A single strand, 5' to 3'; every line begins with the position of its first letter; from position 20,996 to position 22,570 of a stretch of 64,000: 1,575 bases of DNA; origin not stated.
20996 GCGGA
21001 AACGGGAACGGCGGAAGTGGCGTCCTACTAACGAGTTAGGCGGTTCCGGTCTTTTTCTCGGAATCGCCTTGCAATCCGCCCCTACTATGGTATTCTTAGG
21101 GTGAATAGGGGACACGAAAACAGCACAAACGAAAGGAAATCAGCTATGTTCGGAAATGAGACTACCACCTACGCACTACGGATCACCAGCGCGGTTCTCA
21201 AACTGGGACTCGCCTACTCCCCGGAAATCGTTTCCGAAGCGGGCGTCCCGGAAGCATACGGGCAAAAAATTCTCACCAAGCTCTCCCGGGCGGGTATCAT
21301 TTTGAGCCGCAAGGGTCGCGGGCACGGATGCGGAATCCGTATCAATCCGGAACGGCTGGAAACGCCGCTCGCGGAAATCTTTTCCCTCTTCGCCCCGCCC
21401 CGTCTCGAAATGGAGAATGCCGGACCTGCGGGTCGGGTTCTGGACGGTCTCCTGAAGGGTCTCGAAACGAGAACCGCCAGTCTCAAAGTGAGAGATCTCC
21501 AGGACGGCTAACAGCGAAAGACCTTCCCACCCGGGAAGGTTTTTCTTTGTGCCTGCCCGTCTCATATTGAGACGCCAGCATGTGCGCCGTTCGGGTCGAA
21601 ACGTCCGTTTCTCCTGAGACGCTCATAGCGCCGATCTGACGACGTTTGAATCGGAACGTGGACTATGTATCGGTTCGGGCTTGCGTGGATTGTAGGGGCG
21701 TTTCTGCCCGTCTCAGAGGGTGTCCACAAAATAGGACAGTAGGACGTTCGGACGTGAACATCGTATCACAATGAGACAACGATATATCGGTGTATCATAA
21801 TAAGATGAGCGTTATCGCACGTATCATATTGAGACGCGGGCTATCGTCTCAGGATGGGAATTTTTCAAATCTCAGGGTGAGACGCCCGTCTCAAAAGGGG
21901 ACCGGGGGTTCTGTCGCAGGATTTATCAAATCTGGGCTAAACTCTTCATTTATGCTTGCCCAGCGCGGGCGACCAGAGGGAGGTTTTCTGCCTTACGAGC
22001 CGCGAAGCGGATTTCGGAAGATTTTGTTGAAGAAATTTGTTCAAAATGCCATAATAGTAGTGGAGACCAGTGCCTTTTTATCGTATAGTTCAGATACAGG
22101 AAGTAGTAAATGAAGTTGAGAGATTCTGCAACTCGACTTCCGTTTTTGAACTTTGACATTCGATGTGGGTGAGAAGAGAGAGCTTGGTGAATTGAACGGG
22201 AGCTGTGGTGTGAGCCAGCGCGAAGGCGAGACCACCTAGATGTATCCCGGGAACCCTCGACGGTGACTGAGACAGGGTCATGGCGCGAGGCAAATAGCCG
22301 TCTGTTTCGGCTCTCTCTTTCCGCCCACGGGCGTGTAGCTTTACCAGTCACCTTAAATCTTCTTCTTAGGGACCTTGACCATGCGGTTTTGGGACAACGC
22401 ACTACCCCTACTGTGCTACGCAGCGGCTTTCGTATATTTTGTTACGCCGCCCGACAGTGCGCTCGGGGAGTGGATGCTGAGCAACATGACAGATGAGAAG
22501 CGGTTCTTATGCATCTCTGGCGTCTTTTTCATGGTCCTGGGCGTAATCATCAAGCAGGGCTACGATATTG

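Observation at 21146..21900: Phage Rrf2-family regulator next to a field of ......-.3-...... palindromes that also recur in more than 15 early intergenic regions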

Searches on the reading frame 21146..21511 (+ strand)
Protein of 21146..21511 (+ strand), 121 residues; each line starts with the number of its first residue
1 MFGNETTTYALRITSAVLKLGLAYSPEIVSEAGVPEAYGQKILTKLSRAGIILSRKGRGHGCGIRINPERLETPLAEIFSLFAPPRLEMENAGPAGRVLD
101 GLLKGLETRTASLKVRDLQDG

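Call 5: search_protein_families(library=pfam, proteins=[window:21146-21511:+], max_evalue=10)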
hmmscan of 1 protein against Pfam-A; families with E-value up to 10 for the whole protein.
window:21146-21511:+ (121 aa): 3 families
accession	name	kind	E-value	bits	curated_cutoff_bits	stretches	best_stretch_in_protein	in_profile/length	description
PF02082.26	Rrf2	-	1.5e-06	28.9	30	1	6-70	4-71/132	Iron-dependent Transcriptional regulator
PF22798.2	DUF5817_CT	-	0.00023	21.4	29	1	30-57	23-50/54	DUF5817, C-terminal domain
PF01978.25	TrmB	-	0.0081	16.4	25.6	1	15-58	15-58/68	Sugar-specific transcriptional regulator TrmB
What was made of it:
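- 21146..21511 (+): Gene for a 121-aa Rrf2-like winged-helix protein without an Fe-S cluster. Pfam PF02082 E = 1.5e-6 (call 5).
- On Rrf2 family (PF02082): E = 1.5e-6 and 28.9 bits over residues 6-70 (curated cut-off 30, so marginally below; call 5).
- Checked: The Rrf2 similarity is real: PF02082 E = 1.5e-6, 28.9 bits, just under the curated cut-off of 30 (call 5).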

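Call 10: search_dna_similar(query=window:21146-21511:+, collection=phages, mode=protein, max_rows=20, max_evalue=0.001)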
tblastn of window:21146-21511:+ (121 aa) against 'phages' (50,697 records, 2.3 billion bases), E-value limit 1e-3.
No match.

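Call 22: find_homologous_proteins(query=window:21146-21508:+, max_evalue=0.001)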
Query window:21146-21508:+ (121 aa): 7 proteins with E <= 0.001 among 17 candidates.
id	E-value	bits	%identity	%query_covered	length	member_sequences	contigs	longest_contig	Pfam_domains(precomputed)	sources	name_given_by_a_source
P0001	1.9e-62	226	91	98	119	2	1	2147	PF02082.27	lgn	-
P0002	4.3e-56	206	80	98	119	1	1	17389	PF02082.27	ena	-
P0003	2.1e-55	203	79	99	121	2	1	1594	PF02082.27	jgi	-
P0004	1.6e-53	197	76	98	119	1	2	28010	PF02082.27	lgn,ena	-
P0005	4.1e-50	186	79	98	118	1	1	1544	-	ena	-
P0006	4.0e-48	180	69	98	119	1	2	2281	PF02082.27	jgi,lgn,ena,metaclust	metaclust:\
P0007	1.2e-47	179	69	98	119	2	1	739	-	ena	-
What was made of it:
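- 21146..21511 (+): Seven homologs at 69-91% identity (call 22).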

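Call 23: find_encoding_contigs(protein=P0004, flank=10000, max_places=4)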
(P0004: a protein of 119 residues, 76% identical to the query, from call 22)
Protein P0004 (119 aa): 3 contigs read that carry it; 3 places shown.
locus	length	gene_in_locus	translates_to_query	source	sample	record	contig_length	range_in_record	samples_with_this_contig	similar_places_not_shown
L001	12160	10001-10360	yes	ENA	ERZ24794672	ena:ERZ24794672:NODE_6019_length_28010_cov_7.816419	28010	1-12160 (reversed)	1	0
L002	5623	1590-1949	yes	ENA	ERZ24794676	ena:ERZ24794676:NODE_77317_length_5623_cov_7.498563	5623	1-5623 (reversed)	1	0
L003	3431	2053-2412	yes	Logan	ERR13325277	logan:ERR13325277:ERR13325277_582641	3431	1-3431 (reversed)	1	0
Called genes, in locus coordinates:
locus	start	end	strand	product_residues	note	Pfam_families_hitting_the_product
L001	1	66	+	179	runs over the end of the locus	PF13599:Pentapeptide_4 (weak), PF00805:Pentapeptide, PF13576:Pentapeptide_3 (weak), PF00805:Pentapeptide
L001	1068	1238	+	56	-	-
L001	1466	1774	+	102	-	-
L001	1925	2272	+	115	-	-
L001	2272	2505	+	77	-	-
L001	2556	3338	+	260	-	PF06067:DUF932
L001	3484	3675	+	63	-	-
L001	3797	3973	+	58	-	-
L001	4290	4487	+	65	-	-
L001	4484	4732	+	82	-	-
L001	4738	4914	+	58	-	-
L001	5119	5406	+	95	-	-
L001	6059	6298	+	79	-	-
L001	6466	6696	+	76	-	-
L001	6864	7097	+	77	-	-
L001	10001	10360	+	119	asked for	PF02082:Rrf2 (weak)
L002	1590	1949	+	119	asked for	PF02082:Rrf2 (weak)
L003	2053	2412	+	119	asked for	PF02082:Rrf2 (weak)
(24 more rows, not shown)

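Call 24: find_encoding_contigs(protein=P0002, flank=10000, max_places=4)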
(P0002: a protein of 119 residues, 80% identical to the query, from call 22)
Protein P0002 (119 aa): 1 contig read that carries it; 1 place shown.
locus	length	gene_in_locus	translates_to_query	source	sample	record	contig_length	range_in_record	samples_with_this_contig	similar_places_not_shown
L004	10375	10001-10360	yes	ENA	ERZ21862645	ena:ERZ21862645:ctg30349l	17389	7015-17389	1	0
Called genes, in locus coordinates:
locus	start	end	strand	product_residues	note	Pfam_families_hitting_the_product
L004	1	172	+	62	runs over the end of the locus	-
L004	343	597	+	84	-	-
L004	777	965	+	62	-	-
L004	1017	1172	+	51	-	-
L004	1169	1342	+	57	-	-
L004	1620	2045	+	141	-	PF04002:RadC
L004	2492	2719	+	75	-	-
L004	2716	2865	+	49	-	-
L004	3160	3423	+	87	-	-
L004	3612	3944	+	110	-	-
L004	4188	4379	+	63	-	-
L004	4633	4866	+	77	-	-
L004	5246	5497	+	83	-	-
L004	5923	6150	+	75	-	-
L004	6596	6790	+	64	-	-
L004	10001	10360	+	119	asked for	PF02082:Rrf2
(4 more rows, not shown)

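Call 28: find_related_loci(query=window:21146-21508:+, collection=viral_contigs, flank=10000)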
Query window:21146-21508:+ (121 aa) in viral_contigs; peptide patterns used: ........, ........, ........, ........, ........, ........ (x = any residue, [..] = any of these).
51 stretches matched a pattern, but none encodes a relative of the query by tblastn (E <= 1e-3).

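Call 31: search_solved_structures(query=A1, max_evalue=1, show_alignments=2)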
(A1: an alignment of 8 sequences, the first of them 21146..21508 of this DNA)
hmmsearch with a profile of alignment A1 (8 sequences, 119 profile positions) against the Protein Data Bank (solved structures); distinct sequences matched with E-value up to 1: 6.
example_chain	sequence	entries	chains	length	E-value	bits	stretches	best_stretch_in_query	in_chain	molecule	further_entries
5n08_A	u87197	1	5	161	0.023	18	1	26-64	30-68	HTH-type transcriptional repressor NsrR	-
5n07_A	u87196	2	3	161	0.023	18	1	26-64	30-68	HTH-type transcriptional repressor NsrR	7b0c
3u0o_A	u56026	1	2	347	0.062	16.6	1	47-93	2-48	Selenide, water dikinase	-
36gy_A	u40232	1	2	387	0.48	13.7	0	43-73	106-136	Carboxynorspermidine/carboxyspermidine decarboxylase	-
4hf0_A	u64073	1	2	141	0.77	13.1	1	27-84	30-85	HTH-type transcriptional regulator IscR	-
4chu_A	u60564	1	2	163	0.95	12.8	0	27-85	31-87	HTH-TYPE TRANSCRIPTIONAL REGULATOR ISCR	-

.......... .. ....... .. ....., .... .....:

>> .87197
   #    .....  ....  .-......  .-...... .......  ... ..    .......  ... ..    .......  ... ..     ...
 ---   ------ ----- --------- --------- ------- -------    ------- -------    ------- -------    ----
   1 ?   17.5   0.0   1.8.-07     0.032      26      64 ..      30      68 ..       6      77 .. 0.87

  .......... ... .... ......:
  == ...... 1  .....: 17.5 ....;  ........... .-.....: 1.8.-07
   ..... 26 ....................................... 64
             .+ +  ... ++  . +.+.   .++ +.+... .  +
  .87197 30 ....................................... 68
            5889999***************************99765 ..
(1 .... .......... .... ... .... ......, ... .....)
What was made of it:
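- Tried and rejected: Only a weak NsrR hit, E = 0.023 (call 31).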

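Call 32: search_protein_families(library=pfam, alignment_id=A1, max_evalue=0.01)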
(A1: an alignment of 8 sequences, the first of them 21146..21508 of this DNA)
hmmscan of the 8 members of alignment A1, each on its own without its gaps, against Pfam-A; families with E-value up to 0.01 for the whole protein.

A. member 1, window:21146-21508:+ (121 aa): 3 families
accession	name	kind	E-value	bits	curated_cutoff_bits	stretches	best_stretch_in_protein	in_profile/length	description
PF02082.26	Rrf2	-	1.5e-06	28.9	30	1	6-70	4-71/132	Iron-dependent Transcriptional regulator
PF22798.2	DUF5817_CT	-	0.00023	21.4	29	1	30-57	23-50/54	DUF5817, C-terminal domain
PF01978.25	TrmB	-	0.0081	16.4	25.6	0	15-58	15-58/68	Sugar-specific transcriptional regulator TrmB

B. families by the number of members that match (of 8 scanned): 3 families
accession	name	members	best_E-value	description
PF02082.26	Rrf2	8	7.3e-08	Iron-dependent Transcriptional regulator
PF22798.2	DUF5817_CT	8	2.4e-05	DUF5817, C-terminal domain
PF01978.25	TrmB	3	0.0017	Sugar-specific transcriptional regulator TrmB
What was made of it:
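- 21146..21511 (+): All 8 family members hit Rrf2 (call 32).
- On Rrf2 family (PF02082): All 8 close homologs match, best 7.3e-8 (call 32).
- Pfam Rrf2 in all 8 family members (calls 5, 32).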

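Call 38: search_protein_representatives(alignment_id=A1)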
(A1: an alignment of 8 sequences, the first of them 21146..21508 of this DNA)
Query: 8 sequences, 119 profile positions. Proteins with E-value up to 0.001 (for the whole library): 34; up to 1e-10: 2; up to 1e-30: 1. The best 34 are listed.
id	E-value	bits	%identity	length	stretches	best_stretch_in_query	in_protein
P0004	4.1e-64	230.1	-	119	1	1-119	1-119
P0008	2.5e-16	76.0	-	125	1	5-118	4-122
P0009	3.8e-07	46.4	-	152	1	5-118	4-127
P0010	1.8e-06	44.2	-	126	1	4-66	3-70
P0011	3.3e-06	43.3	-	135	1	22-118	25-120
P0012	7.5e-06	42.2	-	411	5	89-112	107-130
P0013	1.4e-05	41.3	-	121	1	1-116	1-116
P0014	1.6e-05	41.1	-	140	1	6-85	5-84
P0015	2.1e-05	40.8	-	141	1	6-90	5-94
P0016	2.2e-05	40.7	-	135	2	7-70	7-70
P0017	3.0e-05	40.2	-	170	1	5-118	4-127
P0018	3.4e-05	40.1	-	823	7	55-117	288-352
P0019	4.9e-05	39.5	-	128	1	5-80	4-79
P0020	6.7e-05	39.1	-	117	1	6-118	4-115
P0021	7.2e-05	39.0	-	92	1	4-70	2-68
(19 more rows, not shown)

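Call 46: find_encoding_contigs(protein=P0008, flank=10000, max_places=4)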
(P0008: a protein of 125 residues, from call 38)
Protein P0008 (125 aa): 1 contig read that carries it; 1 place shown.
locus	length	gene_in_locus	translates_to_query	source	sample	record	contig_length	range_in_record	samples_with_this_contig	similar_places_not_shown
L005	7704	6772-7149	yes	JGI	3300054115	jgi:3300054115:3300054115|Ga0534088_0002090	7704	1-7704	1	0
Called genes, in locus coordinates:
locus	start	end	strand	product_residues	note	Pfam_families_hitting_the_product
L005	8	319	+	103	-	-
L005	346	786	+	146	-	-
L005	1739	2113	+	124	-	-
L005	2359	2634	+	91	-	-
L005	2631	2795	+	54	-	-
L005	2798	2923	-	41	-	-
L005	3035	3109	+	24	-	-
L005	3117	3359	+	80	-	-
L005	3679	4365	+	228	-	-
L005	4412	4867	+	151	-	-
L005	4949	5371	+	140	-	-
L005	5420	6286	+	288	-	PF20530:DUF6745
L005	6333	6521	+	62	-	-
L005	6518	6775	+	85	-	-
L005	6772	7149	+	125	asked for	PF02082:Rrf2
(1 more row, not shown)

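Call 47: predict_structure(alignment_id=A2)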
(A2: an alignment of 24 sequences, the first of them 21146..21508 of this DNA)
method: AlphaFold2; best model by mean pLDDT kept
length: 121 residues; sequences in the alignment: 24
mean_pLDDT: 88.4   pTM: 0.79
mean pLDDT of the five models: 88.4, 85.8, 84.8, 82.2, 81.5
residues with pLDDT >= 90: 72; 70-90: 38; 50-70: 11; < 50: 0
segments of 3 or more residues with pLDDT < 50: none
pLDDT, mean of each block of 10 residues (from residue 1): 80 96 95 95 96 87 93 92 73 82 84 90 59
secondary structure, 60 per line:
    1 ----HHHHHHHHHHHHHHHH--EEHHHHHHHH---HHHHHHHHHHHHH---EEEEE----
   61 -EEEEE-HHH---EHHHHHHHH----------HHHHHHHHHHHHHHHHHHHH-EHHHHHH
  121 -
elements in order: H5-20 H25-32 H36-48 E52-56 E62-66 H75-82 H93-112 H115-120
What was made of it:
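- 21146..21511 (+): AF2 pLDDT 88 (call 47).
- On Rrf2 family (PF02082): The AF2 model has pLDDT 88.4, with helices H93-112 and H115-120 (call 47).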

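Call 54: fold_search(model_id=the predicted structure, library=pdb)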
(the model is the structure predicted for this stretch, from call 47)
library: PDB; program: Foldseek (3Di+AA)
matches with E <= 10: 1837; with E <= 0.001: 36
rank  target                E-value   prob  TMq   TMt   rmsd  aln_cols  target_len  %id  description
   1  3t8r                  1.3e-05  1.00  0.74  0.73   3.6       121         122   16  Crystal structure of Staphylococcus aureus CymR (released 2012-05-16)
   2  7b0c_A                1.7e-05  1.00  0.73  0.63   5.2       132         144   19  [4Fe-4S]-NsrR complexed to 23-bp HmpA1 operator fragment (released 2022-06-01)
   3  6y45_B                4.1e-05  1.00  0.63  0.51   7.9       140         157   18  Crystal Structure of the H33A variant of RsrR (released 2020-03-04)
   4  6y45_A                4.6e-05  1.00  0.64  0.50   7.9       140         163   18  Crystal Structure of the H33A variant of RsrR (released 2020-03-04)
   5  4cic_B                4.9e-05  1.00  0.72  0.65   4.8       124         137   16  T. potens IscR (released 2014-05-28)
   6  2y75_B                4.9e-05  1.00  0.71  0.69   4.0       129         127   19  The Structure of CymR (YrzC) the Global Cysteine Regulator of B. subtilis (released 2011-08-03)
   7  2y75_E                5.9e-05  1.00  0.72  0.68   3.7       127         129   20  The Structure of CymR (YrzC) the Global Cysteine Regulator of B. subtilis (released 2011-08-03)
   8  3t8t                  6.2e-05  1.00  0.73  0.72   3.7       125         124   19  Crystal structure of Staphylococcus aureus CymR oxidized form (released 2012-05-16)
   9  2y75_D                6.2e-05  1.00  0.70  0.67   4.0       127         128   19  The Structure of CymR (YrzC) the Global Cysteine Regulator of B. subtilis (released 2011-08-03)
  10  3lwf_A                6.6e-05  1.00  0.71  0.62   3.7       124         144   21  Crystal structure of Putative transcriptional regulator (NP_470886.1) from LISTERIA INNOCUA at 2.06 A resolution (released 2010-05-12)
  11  6hsd_C                6.6e-05  1.00  0.63  0.50   8.0       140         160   17  Crystal structure of the oxidized form of the transcription regulator RsrR (released 2019-01-30)
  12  6hsd_B                6.6e-05  1.00  0.62  0.50   8.2       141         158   18  Crystal structure of the oxidized form of the transcription regulator RsrR (released 2019-01-30)
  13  4hf1_B                9.5e-05  1.00  0.74  0.70   4.9       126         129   16  Crystal Structure of IscR bound to its promoter (released 2013-05-08)
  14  6hsm_G                9.5e-05  1.00  0.70  0.57   4.0       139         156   17  Structure of partially reduced RsrR in space group P2(1)2(1)2(1) (released 2019-01-30)
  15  4hf0_A                1.0e-04  1.00  0.74  0.75   4.2       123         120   15  Crystal Structure of Apo IscR (released 2013-05-08)
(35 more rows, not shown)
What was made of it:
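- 21146..21511 (+): The top 36 Foldseek PDB hits are all Rrf2 proteins, with CymR 3t8r at TM 0.74 (call 54).
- Closest known: CymR. Same: It is the best structural match, with 3t8r at TM 0.74 over the full length (call 54).
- Checked: The structure search confirms it (call 54).
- Full-length Rrf2 fold, including the long dimerisation helix (calls 47, 54).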

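Call 57: find_related_loci(query=A4, collection=metagenome_contigs, flank=10000)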
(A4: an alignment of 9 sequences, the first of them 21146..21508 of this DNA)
Query A4 (121 aa) in metagenome_contigs; peptide patterns used: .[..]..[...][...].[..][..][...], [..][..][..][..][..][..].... (x = any residue, [..] = any of these).
126 stretches matched a pattern; 7 encode a relative of the query (tblastn E <= 1e-3); 7 distinct loci.
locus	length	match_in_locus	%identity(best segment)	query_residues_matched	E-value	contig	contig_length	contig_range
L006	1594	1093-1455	79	1-120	1e-65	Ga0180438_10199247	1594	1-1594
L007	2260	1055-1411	69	1-119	3e-56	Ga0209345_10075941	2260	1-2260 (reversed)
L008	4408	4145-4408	86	1-88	9e-50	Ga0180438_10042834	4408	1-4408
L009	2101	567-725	44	28-82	2e-8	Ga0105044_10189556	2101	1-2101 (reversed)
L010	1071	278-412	36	27-71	1e-5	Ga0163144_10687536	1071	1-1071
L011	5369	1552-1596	80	48-62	3e-5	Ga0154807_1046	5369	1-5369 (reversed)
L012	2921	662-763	44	28-61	3e-5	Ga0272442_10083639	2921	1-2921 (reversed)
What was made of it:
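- Tried and rejected: It returned only short contigs (call 57).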

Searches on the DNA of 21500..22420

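Call 60: search_rna_families(source=window, start=21500, end=22420, threshold=evalue, max_evalue=5)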
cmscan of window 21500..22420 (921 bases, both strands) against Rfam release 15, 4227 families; matches with E-value up to 5: 7.
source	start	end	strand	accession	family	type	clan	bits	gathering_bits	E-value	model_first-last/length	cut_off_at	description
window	21500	21548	+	RF01859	Phe_leader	Cis-reg; leader;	-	21.8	55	0.55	77-125/125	5'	Phenylalanine leader peptide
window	21521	21553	-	RF03071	Sodium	Cis-reg; riboswitch;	-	19.6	40.5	0.18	1-55/55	no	Na+ riboswitch aptamer (DUF1646)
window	21971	22088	-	RF01514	Afu_513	Gene; snRNA; snoRNA; CD-box;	-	16.9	48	0.42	1-103/103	no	A. fumigatus snoRNA Afu_513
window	21500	21546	+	RF00106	RNAI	Gene; antisense;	-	16.1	47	3.2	55-102/102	5'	RNAI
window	22056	22198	+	RF01969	RMST_8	Gene; lncRNA;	-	15.7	80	3.4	1-143/143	no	Rhabdomyosarcoma 2 associated transcript conserved region 8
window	21518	21586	+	RF00183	G-CSF_SLDE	Cis-reg;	-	15.6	45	4.1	1-96/96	no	G-CSF factor stem-loop destabilising element (SLDE)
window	22296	22344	-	RF01696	Chlorobi-1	Gene; sRNA;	-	12.7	50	2.7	1-67/67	no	Chlorobi-1 RNA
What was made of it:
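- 21520..21548 (+): Intrinsic terminator after the Rrf2-like gene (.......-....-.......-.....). It also produced partial Rfam terminator-type alignments (call 60).
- Tried and rejected: Nothing meaningful (call 60).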
